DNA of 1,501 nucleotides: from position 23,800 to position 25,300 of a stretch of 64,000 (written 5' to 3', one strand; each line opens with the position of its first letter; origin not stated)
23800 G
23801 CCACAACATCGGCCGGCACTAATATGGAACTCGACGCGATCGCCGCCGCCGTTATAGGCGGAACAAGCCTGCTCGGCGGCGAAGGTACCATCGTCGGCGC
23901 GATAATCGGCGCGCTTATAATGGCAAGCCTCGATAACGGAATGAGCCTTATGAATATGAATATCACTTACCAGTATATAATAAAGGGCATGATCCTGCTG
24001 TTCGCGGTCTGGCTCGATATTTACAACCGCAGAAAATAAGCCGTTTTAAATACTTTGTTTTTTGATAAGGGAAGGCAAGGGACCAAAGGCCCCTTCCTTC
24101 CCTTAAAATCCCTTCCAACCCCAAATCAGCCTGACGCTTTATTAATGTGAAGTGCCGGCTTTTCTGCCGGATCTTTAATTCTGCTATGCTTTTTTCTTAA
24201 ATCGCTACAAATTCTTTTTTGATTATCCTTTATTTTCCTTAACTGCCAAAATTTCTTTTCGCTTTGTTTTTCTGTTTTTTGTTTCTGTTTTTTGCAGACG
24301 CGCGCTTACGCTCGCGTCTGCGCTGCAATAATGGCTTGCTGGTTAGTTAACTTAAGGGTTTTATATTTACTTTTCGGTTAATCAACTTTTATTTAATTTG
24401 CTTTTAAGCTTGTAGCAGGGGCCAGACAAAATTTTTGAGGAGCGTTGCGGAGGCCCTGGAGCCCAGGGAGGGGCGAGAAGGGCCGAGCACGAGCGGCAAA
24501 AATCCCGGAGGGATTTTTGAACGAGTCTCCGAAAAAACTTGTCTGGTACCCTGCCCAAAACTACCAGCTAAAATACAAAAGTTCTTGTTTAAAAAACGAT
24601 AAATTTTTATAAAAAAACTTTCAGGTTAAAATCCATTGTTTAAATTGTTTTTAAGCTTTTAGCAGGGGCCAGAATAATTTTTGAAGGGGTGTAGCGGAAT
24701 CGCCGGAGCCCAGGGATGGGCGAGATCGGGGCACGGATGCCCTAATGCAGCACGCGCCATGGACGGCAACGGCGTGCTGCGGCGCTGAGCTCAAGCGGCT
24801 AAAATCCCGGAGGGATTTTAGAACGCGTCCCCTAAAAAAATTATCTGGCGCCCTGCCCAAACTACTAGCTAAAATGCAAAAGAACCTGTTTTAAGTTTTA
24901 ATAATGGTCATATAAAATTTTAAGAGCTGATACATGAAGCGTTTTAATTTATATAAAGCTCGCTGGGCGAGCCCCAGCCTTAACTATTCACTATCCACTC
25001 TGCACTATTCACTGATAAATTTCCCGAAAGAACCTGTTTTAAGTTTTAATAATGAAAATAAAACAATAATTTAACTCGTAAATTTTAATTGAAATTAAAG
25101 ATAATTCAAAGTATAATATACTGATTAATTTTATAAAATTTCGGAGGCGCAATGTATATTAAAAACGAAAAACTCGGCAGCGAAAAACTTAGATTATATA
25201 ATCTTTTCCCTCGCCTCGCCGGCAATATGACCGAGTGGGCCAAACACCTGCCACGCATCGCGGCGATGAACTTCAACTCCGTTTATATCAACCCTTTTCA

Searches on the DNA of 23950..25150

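Call 24: search_rna_families(source=window, start=23950, end=25150, threshold=evalue, max_evalue=10)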
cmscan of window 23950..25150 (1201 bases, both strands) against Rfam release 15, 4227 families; matches with E-value up to 10: 11.
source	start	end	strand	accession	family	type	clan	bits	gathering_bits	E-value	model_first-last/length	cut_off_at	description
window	24535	24621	-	RF04181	rteR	Gene; sRNA;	-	20.1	72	3.3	1-84/84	no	rteR sRNA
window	24724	24777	+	RF01731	TwoAYGGAY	Cis-reg;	CL00106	18.8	43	8.5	49-107/168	no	TwoAYGGAY RNA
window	24060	24110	-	RF01211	SNORD124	Gene; snRNA; snoRNA; CD-box;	-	18.5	40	3.2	1-104/104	no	Small nucleolar RNA SNORD124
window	24066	24105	-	RF03558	mir-629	Gene; miRNA;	-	18.2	72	6.8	1-83/83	no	mir-629 microRNA precursor family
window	24066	24105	+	RF03946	mir-3132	Gene; miRNA;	-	17.5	84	7.3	1-75/75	no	mir-3132 microRNA precursor family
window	24045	24103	+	RF02590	Spy1186876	Gene; sRNA;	-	15.3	208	1.3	181-241/243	no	S. pyogenes small RNA 1186876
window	24292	24391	+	RF02839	Ref66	Gene; antisense;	-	15.1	92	6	1-120/120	no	Enterococcus sRNA 66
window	24913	24981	-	RF02839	Ref66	Gene; antisense;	-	14.3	92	9.5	1-120/120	no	Enterococcus sRNA 66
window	24289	24331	+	RF04308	HCV_SL2531-SL2549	Cis-reg;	-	13.8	56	7.4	1-72/72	no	Hepatitis C virus stem-loop SL2531 and SL2549AU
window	24068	24205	-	RF00166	PrrB_RsmZ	Gene; sRNA;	CL00106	11.8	44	6.3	1-133/133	no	PrrB/RsmZ RNA family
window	24971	24998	-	RF01134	sR30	Gene; snRNA; snoRNA; CD-box;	-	11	38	8.3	1-57/57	no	Small nucleolar RNA sR30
